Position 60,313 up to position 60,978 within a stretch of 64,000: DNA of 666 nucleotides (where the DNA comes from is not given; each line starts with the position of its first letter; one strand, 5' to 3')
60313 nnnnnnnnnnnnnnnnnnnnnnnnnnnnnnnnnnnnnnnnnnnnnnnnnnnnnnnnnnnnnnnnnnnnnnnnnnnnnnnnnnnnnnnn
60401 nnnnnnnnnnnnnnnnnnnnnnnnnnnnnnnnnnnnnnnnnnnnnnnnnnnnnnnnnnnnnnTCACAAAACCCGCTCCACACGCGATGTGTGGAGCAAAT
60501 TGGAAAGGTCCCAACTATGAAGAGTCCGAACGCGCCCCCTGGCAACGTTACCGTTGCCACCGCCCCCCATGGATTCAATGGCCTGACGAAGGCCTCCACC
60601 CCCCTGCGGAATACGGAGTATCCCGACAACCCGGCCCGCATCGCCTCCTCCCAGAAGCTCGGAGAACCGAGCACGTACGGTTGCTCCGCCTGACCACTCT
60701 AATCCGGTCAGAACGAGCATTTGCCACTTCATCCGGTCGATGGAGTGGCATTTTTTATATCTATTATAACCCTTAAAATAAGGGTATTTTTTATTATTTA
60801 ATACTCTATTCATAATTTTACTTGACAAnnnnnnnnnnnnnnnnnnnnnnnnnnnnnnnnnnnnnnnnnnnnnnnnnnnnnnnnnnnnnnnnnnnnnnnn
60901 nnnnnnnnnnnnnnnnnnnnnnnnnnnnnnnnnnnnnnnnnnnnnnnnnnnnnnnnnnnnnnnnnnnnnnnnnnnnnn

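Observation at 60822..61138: Second tandem noncoding unit (~280 nt) ending in a strong terminator immediately upstream of rpsO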

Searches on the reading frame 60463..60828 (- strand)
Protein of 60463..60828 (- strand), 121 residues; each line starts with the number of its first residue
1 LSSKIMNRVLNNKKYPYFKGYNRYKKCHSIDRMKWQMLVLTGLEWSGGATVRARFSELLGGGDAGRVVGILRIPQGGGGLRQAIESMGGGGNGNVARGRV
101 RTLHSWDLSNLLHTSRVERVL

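Call 10: search_protein_families(library=pfam, proteins=[window:60463-60828:-], max_evalue=0.01)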
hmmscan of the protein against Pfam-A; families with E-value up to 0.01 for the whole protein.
window:60463-60828:- (121 aa): 0 families
